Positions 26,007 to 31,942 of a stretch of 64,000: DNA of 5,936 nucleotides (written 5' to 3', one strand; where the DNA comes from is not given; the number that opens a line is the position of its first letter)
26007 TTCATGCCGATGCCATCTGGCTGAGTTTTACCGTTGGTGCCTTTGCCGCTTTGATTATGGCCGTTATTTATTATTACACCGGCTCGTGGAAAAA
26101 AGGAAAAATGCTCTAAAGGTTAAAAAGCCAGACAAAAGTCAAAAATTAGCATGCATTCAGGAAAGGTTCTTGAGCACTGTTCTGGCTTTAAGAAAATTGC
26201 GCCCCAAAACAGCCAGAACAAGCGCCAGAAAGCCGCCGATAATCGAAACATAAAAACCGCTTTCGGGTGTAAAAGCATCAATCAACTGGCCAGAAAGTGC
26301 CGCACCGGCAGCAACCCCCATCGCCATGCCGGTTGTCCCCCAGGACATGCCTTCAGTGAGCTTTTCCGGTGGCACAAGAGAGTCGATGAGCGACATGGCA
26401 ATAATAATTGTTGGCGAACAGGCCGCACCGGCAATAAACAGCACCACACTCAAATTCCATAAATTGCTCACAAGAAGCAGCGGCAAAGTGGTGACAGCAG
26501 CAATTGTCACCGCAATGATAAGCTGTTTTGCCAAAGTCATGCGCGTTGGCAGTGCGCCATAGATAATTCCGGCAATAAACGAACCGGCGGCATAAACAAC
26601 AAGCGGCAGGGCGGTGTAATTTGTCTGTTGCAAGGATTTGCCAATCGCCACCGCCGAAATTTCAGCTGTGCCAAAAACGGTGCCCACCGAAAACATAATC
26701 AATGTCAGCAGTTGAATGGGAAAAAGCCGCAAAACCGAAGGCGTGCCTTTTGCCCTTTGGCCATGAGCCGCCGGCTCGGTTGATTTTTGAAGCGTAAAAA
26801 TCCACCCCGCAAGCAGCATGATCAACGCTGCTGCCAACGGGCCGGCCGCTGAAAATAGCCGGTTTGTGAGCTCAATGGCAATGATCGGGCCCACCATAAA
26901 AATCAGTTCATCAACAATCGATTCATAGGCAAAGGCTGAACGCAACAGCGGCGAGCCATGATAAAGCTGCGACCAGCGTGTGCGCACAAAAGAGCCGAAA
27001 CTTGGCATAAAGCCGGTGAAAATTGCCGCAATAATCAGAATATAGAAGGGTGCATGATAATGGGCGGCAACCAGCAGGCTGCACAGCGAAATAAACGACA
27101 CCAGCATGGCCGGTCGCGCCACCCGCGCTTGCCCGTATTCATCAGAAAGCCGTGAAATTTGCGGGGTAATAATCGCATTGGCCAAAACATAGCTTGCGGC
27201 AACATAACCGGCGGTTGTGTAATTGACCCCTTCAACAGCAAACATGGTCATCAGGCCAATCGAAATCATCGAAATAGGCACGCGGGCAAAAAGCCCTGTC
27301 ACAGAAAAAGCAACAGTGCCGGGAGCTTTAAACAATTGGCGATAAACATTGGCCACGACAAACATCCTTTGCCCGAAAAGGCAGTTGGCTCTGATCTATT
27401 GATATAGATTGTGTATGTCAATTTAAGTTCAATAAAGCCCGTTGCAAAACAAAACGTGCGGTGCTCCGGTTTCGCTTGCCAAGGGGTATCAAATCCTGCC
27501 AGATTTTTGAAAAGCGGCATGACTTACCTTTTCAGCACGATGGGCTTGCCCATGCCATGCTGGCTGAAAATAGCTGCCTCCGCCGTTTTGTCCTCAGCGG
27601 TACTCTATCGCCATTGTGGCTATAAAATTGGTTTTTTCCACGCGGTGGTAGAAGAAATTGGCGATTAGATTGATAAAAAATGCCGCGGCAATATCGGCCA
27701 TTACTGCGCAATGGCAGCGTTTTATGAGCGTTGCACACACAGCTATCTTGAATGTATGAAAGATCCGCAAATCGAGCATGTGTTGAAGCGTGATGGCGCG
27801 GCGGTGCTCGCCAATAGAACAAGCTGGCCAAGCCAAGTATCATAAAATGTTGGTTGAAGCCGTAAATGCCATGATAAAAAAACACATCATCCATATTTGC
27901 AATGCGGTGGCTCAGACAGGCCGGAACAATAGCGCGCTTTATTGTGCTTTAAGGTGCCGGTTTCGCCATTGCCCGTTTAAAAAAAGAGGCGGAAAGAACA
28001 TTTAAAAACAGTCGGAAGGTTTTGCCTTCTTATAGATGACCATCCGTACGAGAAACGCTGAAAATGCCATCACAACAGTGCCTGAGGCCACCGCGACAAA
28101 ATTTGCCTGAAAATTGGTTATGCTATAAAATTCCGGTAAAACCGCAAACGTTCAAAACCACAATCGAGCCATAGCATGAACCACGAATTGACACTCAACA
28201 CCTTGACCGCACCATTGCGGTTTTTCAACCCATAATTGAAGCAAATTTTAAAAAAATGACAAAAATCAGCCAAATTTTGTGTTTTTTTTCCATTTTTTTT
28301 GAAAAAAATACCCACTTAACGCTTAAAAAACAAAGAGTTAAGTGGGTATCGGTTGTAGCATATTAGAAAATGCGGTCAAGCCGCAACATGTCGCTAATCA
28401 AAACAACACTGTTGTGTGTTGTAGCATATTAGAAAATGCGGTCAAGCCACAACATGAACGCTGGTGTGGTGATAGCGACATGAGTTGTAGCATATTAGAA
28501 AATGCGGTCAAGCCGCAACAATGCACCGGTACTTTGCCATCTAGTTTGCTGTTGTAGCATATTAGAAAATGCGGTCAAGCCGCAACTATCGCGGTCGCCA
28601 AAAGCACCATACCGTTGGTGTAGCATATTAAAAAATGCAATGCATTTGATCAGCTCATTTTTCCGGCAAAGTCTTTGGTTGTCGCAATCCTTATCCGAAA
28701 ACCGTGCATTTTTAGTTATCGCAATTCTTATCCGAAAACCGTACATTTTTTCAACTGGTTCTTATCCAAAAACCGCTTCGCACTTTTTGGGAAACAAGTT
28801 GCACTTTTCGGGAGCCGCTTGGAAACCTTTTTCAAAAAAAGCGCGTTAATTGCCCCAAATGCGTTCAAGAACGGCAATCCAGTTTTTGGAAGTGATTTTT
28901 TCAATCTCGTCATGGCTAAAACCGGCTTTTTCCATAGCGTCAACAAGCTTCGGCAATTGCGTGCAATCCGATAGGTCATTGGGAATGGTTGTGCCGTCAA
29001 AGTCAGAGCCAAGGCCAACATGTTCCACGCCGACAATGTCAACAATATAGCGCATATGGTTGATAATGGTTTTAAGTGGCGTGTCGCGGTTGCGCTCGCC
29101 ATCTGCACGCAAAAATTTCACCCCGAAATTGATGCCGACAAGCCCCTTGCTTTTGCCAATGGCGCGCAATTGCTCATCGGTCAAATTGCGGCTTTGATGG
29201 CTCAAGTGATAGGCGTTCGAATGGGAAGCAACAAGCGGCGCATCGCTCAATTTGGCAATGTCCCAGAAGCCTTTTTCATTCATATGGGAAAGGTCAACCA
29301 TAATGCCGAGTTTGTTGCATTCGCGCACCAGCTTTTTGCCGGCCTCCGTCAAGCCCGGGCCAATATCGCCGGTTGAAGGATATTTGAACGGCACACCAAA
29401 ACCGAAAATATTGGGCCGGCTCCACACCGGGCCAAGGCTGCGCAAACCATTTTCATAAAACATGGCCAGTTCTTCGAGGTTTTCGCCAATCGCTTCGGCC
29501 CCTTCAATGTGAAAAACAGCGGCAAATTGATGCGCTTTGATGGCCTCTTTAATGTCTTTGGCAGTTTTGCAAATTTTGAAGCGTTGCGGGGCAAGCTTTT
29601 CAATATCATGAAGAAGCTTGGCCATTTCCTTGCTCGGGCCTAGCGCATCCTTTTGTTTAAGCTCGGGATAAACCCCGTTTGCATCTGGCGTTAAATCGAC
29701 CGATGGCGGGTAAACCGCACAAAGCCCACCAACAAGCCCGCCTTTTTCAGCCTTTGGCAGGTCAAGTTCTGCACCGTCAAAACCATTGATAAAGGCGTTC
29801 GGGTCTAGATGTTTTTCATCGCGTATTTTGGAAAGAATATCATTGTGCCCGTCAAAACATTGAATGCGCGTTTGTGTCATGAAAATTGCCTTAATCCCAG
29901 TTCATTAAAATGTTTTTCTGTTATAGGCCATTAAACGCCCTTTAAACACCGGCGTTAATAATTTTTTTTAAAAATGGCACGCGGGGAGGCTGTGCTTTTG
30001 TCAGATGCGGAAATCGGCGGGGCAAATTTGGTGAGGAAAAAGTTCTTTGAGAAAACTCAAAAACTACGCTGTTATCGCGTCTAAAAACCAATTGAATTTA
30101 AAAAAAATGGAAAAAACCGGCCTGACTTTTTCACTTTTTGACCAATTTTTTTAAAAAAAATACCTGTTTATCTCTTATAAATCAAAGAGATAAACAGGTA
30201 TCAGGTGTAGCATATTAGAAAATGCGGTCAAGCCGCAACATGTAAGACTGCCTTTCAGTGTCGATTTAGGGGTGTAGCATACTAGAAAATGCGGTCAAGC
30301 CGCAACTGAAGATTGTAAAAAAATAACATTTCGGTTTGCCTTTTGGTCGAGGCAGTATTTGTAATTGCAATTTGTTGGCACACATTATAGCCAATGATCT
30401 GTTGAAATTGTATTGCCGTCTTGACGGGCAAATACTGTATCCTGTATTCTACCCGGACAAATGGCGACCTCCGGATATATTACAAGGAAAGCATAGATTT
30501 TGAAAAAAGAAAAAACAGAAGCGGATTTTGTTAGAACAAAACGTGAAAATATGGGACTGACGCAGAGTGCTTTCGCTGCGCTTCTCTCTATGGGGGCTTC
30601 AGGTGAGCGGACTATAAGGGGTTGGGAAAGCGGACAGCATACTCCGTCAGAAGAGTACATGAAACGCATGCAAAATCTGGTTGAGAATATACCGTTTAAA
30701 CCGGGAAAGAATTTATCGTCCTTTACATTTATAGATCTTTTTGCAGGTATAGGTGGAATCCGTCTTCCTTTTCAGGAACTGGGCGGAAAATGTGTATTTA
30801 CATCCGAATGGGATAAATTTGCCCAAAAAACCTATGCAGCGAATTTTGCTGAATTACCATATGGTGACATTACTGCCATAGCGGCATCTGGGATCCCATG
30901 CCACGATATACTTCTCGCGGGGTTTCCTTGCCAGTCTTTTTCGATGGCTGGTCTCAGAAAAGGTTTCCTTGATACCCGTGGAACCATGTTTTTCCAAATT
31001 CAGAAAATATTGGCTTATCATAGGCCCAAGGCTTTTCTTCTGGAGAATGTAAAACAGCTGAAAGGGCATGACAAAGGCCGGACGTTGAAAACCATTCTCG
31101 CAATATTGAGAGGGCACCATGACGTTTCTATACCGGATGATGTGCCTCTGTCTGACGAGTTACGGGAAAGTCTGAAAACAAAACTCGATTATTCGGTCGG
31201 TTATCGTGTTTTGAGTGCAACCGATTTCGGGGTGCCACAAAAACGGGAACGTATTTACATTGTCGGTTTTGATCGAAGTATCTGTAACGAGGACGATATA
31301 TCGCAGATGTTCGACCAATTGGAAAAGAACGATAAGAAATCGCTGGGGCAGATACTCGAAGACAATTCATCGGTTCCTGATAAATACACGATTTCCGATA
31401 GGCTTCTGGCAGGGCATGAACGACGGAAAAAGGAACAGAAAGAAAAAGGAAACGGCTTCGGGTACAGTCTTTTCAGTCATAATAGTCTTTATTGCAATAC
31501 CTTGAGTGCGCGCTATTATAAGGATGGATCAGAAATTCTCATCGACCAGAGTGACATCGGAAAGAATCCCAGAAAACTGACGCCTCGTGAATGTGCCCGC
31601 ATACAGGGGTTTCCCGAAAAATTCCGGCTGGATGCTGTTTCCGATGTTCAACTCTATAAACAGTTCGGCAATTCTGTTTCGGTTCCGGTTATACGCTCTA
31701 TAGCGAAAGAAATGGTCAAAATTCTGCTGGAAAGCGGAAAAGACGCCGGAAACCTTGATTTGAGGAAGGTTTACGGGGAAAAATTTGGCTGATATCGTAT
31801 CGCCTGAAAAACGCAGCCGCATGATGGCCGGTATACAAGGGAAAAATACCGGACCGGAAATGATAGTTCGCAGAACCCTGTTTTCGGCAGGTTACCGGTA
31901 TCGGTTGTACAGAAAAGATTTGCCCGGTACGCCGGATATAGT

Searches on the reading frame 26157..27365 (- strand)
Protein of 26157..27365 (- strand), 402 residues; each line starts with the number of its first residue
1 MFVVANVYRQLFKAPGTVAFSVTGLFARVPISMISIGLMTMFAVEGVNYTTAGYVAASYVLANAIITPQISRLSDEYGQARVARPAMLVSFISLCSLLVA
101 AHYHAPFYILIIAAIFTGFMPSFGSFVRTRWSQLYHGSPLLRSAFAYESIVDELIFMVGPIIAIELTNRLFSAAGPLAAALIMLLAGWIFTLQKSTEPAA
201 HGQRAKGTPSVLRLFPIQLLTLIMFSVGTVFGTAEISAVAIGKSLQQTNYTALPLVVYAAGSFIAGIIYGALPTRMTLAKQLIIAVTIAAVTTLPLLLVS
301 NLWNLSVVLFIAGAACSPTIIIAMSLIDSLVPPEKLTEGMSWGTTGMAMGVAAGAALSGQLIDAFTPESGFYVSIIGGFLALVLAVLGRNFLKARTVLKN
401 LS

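Call 10: search_protein_families(library=pfam, proteins=[window:26157-27365:-])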
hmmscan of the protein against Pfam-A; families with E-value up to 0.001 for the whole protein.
window:26157-27365:- (402 aa): 1 family
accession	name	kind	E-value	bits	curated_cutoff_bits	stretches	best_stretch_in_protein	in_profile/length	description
PF07690.21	MFS_1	-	1.1e-23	84.1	33.4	2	222-387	3-170/347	Major Facilitator Superfamily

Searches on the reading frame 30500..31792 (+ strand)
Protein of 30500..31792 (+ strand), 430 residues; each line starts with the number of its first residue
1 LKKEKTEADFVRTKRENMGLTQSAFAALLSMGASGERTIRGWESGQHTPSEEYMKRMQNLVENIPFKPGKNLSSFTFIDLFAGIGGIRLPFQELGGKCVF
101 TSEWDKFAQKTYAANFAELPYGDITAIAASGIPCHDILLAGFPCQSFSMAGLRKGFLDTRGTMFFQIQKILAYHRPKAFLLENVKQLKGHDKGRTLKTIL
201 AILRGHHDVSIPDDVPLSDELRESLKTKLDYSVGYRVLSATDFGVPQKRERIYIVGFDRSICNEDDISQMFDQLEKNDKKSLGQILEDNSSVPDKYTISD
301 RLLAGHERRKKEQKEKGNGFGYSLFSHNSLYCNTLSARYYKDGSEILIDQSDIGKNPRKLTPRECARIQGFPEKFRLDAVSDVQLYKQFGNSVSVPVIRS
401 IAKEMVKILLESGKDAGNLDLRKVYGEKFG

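Call 10: search_protein_families(library=pfam, proteins=[window:30500-31792:+])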
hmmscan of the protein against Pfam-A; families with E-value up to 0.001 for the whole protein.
window:30500-31792:+ (430 aa): 2 families
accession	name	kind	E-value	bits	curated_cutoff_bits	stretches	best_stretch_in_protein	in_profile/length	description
PF00145.23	DNA_methylase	-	3.8e-94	316.2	22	2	75-203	1-130/324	C-5 cytosine-specific DNA methylase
PF01381.28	HTH_3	-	2.9e-05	24.4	23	1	12-57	2-44/55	Helix-turn-helix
